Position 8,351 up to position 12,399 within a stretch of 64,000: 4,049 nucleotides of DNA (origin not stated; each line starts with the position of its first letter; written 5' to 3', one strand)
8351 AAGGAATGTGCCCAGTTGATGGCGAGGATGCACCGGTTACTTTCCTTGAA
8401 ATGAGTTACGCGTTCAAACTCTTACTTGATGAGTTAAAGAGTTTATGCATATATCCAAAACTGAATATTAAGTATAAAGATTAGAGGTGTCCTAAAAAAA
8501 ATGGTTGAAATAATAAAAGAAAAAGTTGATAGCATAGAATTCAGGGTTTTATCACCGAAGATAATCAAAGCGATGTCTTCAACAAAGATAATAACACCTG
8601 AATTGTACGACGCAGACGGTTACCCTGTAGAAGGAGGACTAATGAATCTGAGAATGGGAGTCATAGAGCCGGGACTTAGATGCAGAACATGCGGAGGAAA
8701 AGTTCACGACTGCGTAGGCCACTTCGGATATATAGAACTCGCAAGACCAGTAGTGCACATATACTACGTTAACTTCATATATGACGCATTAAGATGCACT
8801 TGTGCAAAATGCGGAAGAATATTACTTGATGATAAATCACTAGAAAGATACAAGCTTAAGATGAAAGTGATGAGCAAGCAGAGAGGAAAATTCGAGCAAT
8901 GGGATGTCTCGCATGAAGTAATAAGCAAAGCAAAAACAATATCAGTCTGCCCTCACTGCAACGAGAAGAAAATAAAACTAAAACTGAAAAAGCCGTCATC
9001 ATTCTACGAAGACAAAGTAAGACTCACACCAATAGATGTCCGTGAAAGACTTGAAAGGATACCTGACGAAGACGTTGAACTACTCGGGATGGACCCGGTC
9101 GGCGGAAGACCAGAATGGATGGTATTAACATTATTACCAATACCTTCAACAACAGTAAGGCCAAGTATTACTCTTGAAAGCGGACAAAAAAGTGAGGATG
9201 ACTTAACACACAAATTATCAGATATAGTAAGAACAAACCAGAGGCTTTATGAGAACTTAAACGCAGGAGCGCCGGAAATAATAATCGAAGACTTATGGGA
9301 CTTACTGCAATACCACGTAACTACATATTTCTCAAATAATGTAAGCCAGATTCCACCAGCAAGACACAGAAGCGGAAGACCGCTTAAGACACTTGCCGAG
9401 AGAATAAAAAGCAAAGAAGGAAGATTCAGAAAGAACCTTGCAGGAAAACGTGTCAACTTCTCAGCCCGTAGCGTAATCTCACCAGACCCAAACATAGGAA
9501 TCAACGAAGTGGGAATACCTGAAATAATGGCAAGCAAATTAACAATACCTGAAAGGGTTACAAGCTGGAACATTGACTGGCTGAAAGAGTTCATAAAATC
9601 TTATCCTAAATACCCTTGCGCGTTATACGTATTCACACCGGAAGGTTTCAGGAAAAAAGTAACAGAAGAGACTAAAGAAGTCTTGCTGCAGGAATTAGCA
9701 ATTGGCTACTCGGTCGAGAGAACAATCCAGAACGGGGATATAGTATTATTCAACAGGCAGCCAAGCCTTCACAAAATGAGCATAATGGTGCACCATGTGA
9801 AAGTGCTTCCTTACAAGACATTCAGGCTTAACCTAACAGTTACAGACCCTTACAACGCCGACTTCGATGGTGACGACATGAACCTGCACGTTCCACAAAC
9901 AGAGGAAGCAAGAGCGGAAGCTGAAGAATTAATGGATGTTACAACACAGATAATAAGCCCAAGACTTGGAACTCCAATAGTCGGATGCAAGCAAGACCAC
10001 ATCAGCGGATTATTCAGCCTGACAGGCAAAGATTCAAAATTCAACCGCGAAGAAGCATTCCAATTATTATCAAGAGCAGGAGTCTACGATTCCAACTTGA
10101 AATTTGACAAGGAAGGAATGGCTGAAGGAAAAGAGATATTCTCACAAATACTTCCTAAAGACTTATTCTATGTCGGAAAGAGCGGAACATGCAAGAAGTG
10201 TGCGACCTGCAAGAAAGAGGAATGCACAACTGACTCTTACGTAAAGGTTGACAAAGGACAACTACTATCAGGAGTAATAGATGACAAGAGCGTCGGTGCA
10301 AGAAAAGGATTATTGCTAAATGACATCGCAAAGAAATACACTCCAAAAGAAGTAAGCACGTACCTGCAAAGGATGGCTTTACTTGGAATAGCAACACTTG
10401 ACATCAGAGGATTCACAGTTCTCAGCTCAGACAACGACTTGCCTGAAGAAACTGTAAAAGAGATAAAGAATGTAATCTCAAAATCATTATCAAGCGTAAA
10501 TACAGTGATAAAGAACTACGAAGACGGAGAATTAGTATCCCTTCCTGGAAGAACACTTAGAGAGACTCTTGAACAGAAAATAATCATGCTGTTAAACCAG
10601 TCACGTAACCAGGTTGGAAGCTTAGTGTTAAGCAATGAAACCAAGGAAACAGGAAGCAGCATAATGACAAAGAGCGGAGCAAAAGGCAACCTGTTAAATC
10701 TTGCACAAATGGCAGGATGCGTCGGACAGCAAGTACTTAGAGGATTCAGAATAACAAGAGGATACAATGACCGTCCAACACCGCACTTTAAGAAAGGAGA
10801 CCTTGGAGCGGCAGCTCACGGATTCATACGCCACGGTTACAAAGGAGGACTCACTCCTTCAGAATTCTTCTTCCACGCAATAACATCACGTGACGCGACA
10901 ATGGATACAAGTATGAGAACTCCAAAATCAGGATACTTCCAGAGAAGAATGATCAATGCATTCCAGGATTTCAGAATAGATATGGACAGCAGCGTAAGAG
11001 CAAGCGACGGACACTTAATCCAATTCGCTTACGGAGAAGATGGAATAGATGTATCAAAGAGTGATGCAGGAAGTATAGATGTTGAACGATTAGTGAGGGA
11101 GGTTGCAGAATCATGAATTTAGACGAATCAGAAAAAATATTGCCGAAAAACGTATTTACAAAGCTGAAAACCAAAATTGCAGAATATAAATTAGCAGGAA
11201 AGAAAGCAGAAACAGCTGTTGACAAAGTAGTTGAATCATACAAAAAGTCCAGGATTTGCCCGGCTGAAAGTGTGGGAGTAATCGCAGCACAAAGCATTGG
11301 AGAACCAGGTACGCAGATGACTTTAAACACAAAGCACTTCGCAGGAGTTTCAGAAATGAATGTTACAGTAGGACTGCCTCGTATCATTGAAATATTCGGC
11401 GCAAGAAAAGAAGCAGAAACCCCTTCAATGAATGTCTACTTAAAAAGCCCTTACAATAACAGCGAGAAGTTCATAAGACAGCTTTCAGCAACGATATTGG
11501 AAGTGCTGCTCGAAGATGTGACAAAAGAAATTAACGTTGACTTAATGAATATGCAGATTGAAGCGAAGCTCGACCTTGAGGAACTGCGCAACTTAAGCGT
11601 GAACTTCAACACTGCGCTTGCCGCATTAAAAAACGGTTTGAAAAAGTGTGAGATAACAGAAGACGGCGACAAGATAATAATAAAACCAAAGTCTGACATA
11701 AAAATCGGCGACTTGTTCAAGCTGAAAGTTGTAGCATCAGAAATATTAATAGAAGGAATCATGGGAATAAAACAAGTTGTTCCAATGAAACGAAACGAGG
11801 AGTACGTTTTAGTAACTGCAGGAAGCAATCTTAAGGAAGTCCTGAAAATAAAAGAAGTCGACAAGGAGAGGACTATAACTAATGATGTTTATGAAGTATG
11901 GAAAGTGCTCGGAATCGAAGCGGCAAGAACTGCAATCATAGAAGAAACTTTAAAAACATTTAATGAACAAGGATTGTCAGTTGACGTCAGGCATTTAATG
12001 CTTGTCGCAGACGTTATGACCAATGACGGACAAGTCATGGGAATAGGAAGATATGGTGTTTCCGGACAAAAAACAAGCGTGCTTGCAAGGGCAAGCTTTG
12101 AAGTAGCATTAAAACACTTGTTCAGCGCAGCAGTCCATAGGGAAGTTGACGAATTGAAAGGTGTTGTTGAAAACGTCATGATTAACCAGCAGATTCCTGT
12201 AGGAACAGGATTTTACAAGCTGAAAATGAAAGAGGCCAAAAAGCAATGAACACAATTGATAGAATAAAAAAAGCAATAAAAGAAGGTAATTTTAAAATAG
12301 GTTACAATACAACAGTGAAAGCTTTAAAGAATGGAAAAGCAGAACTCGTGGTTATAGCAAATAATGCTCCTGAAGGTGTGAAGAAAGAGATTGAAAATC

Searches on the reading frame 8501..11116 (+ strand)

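Call 23: search_protein_families(library=pfam, proteins=[window:8501-11116:+], max_evalue=0.001)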
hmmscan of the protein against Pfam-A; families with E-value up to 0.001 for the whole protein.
window:8501-11116:+ (871 aa): 5 families
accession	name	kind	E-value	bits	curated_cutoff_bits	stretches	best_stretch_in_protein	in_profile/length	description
PF04997.17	RNA_pol_Rpb1_1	-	2.7e-90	303.3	39.7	1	7-313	2-312/312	RNA polymerase Rpb1, domain 1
PF00623.25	RNA_pol_Rpb1_2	-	1.7e-66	224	25.3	1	315-479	1-165/166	RNA polymerase Rpb1, domain 2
PF04983.23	RNA_pol_Rpb1_3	-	1.1e-30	107.1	28.9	1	483-642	1-159/162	RNA polymerase Rpb1, domain 3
PF05000.22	RNA_pol_Rpb1_4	-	2.3e-24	85.8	24.8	1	670-776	1-107/107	RNA polymerase Rpb1, domain 4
PF04998.22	RNA_pol_Rpb1_5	-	1.4e-17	64.4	28.5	1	783-848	1-66/267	RNA polymerase Rpb1, domain 5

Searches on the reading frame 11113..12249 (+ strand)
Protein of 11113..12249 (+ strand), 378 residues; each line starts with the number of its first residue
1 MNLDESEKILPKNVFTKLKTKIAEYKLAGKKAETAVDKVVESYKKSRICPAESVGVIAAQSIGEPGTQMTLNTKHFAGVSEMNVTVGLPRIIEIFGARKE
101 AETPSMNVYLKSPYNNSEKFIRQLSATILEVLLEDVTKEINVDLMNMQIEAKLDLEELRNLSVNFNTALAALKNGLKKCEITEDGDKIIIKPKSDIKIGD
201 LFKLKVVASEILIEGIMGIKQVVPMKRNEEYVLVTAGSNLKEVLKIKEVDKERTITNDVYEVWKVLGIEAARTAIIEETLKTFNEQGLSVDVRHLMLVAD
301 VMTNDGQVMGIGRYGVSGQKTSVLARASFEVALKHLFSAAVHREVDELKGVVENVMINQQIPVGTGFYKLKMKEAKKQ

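Call 23: search_protein_families(library=pfam, proteins=[window:11113-12249:+], max_evalue=0.001)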
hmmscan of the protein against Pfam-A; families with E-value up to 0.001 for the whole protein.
window:11113-12249:+ (378 aa): 2 families
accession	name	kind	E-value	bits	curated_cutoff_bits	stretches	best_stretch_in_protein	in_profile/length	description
PF04998.22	RNA_pol_Rpb1_5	-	1.7e-49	169.1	28.5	1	25-323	46-266/267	RNA polymerase Rpb1, domain 5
PF22613.1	Transketolase_C_1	-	2.6e-06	28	27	1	225-329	8-112/113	Transketolase-like TK C-terminal domain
